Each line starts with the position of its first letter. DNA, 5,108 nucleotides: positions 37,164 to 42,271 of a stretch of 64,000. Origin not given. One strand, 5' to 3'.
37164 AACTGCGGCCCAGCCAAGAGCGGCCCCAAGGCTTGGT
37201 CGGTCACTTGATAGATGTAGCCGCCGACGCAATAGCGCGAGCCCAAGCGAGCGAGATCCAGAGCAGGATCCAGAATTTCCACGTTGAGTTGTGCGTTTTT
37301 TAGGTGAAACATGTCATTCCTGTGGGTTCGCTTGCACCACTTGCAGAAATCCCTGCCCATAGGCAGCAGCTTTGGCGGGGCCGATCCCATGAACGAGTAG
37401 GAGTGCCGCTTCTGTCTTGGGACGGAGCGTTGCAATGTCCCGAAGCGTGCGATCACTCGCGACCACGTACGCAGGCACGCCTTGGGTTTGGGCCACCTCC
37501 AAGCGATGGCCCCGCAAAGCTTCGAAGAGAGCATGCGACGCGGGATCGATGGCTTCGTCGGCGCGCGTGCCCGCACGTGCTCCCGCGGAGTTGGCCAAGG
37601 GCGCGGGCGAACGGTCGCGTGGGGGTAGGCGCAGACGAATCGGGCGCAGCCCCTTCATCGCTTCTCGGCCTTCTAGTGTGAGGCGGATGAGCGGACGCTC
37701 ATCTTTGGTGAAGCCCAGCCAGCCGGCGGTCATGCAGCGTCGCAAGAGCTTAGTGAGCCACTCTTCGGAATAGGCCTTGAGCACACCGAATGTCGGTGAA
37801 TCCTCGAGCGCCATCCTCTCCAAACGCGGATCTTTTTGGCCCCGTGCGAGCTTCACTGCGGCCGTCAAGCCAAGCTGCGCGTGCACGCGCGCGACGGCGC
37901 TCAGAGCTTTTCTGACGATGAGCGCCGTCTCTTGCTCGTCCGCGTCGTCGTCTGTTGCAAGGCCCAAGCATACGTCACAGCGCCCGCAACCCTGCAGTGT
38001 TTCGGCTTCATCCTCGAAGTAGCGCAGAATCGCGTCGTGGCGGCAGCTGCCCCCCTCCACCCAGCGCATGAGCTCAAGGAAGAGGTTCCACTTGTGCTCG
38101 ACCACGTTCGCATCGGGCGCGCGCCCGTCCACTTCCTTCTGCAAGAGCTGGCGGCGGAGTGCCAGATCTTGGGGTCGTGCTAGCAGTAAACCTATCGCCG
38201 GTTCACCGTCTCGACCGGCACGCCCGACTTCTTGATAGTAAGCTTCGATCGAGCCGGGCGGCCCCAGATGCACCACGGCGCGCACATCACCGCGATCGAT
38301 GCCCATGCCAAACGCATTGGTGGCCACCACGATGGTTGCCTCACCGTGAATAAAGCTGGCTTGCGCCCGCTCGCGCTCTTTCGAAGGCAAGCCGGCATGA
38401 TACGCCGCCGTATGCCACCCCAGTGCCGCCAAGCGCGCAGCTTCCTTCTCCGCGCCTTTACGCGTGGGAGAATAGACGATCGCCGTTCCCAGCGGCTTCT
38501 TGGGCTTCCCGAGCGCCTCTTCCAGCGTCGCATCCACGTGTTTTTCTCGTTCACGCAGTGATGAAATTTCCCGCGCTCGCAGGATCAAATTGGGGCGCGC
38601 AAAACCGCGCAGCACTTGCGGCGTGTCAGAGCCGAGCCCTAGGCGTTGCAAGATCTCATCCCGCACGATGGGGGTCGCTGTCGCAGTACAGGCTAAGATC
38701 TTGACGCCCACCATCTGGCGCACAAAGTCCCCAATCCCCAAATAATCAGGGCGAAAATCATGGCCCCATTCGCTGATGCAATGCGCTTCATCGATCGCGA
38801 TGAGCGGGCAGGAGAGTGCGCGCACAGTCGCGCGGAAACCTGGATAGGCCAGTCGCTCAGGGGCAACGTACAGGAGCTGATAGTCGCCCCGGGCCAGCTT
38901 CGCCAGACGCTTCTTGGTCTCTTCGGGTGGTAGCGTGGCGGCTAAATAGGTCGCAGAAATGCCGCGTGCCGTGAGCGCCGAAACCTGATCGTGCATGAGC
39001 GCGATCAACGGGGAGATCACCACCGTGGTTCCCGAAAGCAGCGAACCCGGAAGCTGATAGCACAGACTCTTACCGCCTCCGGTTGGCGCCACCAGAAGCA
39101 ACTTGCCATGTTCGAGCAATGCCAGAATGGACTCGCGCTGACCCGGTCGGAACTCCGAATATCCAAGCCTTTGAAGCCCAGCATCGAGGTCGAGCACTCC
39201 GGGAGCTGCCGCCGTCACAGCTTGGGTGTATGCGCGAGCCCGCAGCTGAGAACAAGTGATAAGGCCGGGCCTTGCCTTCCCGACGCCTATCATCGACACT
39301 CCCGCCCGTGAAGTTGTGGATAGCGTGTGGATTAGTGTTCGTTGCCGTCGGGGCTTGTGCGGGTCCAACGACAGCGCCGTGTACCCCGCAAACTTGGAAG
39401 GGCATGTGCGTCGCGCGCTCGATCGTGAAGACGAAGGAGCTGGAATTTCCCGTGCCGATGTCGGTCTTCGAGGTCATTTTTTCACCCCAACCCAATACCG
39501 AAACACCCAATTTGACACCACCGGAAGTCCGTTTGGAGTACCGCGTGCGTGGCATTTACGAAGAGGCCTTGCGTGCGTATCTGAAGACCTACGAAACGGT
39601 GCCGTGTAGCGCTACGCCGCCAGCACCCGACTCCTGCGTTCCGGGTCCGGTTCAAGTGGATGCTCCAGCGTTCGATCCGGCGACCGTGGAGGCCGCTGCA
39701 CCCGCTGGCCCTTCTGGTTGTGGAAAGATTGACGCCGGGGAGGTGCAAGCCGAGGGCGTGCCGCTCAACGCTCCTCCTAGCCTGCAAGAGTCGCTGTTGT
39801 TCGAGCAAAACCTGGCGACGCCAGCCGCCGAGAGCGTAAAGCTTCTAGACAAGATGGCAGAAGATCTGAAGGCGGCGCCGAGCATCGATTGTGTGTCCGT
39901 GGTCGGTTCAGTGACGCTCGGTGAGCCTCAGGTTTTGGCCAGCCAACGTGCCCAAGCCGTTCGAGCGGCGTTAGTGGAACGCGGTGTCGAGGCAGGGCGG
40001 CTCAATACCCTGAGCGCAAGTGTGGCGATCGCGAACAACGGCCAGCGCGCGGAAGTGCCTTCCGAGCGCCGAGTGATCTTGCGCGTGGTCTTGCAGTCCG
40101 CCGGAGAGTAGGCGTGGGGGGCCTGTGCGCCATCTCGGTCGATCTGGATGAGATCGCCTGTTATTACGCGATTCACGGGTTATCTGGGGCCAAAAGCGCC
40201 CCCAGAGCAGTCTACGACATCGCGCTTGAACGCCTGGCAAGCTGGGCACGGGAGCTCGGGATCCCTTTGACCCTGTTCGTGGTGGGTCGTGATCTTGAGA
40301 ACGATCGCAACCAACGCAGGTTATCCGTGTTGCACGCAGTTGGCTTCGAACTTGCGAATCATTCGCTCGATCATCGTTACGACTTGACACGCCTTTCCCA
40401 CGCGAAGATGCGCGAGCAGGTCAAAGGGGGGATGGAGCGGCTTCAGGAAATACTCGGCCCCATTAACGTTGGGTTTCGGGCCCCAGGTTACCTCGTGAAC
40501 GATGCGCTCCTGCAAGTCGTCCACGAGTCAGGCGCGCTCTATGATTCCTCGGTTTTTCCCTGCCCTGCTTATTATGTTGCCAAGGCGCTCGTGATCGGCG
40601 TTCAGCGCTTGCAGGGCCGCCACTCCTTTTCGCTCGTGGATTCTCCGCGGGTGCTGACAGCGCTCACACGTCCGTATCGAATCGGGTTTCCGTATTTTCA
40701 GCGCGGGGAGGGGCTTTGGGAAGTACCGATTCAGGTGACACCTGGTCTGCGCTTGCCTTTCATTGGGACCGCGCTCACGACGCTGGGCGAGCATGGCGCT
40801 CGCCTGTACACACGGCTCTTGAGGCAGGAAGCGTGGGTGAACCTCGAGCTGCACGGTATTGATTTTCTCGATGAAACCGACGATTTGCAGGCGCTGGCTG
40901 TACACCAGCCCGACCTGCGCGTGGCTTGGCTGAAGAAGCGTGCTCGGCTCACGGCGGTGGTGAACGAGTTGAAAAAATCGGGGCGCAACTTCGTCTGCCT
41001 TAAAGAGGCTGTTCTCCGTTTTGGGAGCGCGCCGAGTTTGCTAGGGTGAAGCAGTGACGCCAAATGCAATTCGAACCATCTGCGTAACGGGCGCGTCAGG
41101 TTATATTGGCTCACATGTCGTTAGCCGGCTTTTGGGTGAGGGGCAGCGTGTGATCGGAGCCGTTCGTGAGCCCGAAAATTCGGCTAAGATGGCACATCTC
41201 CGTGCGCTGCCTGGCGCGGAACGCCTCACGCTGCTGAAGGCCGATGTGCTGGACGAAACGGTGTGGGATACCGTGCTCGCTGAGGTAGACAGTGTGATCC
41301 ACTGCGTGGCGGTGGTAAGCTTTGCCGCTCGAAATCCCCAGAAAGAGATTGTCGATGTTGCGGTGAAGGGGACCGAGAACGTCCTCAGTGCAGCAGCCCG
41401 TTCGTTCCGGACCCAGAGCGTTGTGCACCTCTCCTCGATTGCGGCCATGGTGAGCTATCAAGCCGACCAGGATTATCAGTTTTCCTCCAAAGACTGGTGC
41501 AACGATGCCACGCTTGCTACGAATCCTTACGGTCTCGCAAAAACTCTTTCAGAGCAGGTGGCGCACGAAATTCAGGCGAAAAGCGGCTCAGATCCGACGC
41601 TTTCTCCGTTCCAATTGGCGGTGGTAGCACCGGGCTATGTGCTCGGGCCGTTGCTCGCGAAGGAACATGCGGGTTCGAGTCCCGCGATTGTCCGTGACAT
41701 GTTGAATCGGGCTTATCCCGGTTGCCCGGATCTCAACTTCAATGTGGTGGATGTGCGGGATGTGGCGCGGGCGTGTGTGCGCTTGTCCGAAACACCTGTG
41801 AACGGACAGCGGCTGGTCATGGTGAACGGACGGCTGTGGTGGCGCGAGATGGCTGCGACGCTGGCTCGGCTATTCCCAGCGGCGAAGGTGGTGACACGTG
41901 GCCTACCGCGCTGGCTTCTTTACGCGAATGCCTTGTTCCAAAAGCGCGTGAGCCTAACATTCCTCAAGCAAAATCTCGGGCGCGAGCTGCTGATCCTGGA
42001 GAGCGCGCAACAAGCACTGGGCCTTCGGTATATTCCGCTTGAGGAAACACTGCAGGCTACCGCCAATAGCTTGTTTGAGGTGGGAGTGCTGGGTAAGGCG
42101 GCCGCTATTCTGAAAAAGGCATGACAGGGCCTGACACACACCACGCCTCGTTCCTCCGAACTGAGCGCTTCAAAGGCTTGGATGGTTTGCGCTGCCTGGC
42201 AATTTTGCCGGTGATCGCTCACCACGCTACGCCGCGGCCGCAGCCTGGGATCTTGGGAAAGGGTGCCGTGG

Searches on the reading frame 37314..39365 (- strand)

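Call 72: search_protein_families(library=pfam, proteins=[window:37314-39365:-], max_evalue=0.0001)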
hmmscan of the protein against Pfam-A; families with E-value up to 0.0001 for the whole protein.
window:37314-39365:- (683 aa): 5 families
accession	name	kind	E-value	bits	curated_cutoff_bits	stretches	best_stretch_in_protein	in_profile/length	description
PF00270.35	DEAD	-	7.2e-26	91.3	26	1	73-231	1-161/167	DEAD/DEAH box helicase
PF00271.37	Helicase_C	-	2.1e-22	79.9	23.5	1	284-387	9-110/110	Helicase conserved C-terminal domain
PF00570.28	HRDC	-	2.6e-18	66.2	23.8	1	611-677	2-68/68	HRDC domain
PF09382.16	RQC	-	1.5e-14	54.2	23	1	482-585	9-112/114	RQC domain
PF16124.10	RecQ_Zn_bind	-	1.4e-08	35.7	25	1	398-467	1-66/66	RecQ zinc-binding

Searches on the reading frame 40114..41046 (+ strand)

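Call 72: search_protein_families(library=pfam, proteins=[window:40114-41046:+], max_evalue=0.0001)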
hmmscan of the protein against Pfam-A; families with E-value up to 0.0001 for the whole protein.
window:40114-41046:+ (311 aa): 1 family
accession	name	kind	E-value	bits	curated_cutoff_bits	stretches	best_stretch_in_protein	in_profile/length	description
PF01522.26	Polysacc_deac_1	-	1.9e-11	44.5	23.1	1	45-140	28-120/124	Polysaccharide deacetylase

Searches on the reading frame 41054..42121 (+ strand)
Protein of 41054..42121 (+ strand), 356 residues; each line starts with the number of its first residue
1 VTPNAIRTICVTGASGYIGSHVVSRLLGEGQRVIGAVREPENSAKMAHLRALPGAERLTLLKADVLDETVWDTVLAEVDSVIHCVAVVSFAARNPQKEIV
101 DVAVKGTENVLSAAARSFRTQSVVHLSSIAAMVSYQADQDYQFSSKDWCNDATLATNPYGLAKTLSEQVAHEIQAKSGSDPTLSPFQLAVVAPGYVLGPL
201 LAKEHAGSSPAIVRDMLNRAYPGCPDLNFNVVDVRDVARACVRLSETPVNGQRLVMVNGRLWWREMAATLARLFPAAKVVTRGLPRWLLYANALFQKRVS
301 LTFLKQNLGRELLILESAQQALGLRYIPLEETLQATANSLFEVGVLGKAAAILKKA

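Call 72: search_protein_families(library=pfam, proteins=[window:41054-42121:+], max_evalue=0.0001)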
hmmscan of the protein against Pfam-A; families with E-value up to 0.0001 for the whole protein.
window:41054-42121:+ (356 aa): 10 families
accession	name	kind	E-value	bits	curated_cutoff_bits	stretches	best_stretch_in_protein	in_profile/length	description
PF01370.27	Epimerase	-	8.8e-29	101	20.9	1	9-252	1-232/240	NAD dependent epimerase/dehydratase family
PF07993.18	NAD_binding_4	-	6.9e-18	65.2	20.1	1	11-197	1-208/258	Male sterility protein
PF01073.25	3Beta_HSD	-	6e-17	62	22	1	11-171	2-158/280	3-beta hydroxysteroid dehydrogenase/isomerase family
PF16363.11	GDP_Man_Dehyd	-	9.3e-16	58.6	27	1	11-176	2-170/332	GDP-mannose 4,6 dehydratase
PF05368.20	NmrA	-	2.3e-09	37.7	27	1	8-105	4-96/298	NmrA-like family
PF13460.12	NAD_binding_10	-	3.1e-09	37.4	27.2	1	13-131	1-101/184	NAD(P)H-binding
PF02719.21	Polysacc_synt_2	-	9.8e-09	35.2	20.2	1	9-128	1-128/293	Polysaccharide biosynthesis protein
PF00106.31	adh_short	-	1.5e-07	31.5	26.6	1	8-141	2-149/195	short chain dehydrogenase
PF04321.23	RmlD_sub_bind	-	5e-05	23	27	1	8-172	2-138/287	RmlD substrate binding domain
PF08659.16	KR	-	8e-05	23.1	22.6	0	9-142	3-150/180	KR domain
